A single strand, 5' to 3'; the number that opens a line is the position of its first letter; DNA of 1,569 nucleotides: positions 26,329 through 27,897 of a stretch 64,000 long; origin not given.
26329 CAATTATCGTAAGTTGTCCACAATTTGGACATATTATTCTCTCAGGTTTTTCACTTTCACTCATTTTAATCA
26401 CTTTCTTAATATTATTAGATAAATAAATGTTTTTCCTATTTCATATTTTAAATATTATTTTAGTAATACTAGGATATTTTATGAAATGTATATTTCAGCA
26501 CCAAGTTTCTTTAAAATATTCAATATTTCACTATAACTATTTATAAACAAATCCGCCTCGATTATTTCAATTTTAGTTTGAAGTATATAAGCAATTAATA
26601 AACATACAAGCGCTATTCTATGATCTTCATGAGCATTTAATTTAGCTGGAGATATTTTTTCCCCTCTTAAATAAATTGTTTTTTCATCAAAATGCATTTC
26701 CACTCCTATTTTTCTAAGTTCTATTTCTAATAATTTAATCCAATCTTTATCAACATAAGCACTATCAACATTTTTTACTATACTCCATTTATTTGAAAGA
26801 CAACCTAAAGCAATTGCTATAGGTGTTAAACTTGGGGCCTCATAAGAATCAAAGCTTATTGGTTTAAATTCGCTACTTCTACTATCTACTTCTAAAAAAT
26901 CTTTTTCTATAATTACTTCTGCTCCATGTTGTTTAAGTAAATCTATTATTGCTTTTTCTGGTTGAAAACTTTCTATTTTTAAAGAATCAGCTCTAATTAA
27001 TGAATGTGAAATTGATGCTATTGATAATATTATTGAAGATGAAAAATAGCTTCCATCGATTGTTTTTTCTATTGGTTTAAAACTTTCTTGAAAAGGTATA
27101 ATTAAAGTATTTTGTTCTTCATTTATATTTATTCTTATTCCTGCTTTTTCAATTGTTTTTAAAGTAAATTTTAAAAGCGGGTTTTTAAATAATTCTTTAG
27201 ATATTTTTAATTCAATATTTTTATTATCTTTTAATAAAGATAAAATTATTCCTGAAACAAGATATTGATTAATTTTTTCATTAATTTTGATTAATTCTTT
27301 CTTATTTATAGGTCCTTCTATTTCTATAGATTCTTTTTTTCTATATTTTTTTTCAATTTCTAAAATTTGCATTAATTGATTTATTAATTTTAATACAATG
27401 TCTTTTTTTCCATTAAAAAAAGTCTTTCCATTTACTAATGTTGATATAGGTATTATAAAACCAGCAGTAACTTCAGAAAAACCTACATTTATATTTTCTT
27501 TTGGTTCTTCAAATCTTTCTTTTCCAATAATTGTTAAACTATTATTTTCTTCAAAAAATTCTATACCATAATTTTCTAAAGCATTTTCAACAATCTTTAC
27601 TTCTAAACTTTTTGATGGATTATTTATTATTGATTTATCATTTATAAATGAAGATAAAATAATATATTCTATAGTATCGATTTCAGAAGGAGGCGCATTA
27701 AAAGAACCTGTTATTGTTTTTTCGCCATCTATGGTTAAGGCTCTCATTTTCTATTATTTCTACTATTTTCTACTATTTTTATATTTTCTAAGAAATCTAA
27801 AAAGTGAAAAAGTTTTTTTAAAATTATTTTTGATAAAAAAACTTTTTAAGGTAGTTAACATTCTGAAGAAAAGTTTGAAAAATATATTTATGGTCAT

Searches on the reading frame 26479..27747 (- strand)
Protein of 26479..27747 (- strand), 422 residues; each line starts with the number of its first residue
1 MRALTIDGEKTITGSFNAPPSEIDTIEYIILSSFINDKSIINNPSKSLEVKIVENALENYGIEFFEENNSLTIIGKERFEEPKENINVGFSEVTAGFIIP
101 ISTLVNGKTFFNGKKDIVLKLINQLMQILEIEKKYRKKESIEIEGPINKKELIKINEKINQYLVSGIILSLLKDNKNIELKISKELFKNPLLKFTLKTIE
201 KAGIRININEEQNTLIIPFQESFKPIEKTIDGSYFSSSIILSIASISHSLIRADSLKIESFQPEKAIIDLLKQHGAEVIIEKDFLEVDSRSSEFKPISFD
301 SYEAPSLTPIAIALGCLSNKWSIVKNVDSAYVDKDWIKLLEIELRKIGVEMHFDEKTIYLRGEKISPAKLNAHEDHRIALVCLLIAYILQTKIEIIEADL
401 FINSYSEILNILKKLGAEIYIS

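Call 47: search_protein_families(library=pfam, proteins=[window:26479-27747:-], max_evalue=0.00001)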
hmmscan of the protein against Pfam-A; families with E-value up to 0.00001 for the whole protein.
window:26479-27747:- (422 aa): 1 family
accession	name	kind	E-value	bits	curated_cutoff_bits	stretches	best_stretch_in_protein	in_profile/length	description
PF00275.25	EPSP_synthase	-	2.2e-33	116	22.8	1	7-411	2-416/417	EPSP synthase (3-phosphoshikimate 1-carboxyvinyltransferase)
